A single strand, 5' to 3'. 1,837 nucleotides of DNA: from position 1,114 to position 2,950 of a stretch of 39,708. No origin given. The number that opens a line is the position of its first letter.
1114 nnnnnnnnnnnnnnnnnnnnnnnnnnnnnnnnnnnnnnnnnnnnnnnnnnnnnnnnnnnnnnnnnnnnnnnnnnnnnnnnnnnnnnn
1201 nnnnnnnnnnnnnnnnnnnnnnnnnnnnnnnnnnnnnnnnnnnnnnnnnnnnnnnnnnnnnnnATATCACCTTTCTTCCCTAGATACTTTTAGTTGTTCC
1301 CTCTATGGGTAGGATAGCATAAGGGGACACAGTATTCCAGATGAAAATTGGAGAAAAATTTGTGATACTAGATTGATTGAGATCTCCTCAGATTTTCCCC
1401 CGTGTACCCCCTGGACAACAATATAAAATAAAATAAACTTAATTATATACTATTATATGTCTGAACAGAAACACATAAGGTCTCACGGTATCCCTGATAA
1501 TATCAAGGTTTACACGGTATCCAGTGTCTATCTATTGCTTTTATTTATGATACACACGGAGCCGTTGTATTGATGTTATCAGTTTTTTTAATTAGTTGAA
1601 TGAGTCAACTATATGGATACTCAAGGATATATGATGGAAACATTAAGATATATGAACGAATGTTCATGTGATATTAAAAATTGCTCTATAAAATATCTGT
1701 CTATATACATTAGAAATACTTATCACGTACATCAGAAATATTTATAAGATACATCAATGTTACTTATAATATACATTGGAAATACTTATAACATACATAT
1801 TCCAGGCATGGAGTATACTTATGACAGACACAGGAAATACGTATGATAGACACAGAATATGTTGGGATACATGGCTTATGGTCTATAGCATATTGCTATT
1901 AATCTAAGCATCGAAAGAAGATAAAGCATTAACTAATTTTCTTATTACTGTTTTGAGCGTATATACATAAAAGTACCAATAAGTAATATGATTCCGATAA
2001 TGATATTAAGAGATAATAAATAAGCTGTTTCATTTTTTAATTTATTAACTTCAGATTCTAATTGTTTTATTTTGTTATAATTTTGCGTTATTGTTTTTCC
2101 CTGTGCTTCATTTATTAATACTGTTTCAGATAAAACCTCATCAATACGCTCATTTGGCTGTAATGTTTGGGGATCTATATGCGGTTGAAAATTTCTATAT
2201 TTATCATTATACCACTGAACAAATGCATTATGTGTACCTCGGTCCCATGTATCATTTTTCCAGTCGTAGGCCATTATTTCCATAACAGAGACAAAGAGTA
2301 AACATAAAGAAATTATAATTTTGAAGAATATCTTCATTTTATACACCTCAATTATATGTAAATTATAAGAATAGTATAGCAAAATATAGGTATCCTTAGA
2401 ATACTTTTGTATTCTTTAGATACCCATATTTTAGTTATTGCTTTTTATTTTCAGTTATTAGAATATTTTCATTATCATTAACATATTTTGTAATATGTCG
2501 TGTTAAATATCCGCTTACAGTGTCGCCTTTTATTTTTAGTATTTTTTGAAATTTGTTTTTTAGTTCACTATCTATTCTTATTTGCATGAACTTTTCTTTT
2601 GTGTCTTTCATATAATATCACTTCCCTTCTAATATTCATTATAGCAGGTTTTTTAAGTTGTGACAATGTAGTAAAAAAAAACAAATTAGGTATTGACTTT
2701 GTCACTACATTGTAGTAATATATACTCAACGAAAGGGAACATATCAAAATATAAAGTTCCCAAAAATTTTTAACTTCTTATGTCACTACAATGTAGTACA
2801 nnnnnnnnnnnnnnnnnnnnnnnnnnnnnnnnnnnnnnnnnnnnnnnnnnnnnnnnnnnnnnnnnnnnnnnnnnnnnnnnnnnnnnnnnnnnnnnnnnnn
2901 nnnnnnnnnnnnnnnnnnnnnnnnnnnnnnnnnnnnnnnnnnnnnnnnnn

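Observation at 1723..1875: Iteron-like array of about seven 22-bp repeats between int and the switch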

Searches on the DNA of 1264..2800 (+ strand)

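Call 8: search_dna_similar(query=window:1264-2800:+, collection=phages, mode=distant, max_rows=30)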
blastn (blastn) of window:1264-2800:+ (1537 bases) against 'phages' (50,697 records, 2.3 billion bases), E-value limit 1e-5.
No match.

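Call 41: search_rna_families(source=window, start=1264, end=2800, threshold=evalue, max_evalue=1)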
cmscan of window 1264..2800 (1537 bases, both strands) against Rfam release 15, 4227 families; matches with E-value up to 1: 1.
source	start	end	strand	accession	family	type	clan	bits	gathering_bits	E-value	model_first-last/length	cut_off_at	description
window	2380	2431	-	RF03400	mir-728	Gene; miRNA;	-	23.6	70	0.23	1-62/62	no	mir-728 microRNA precursor family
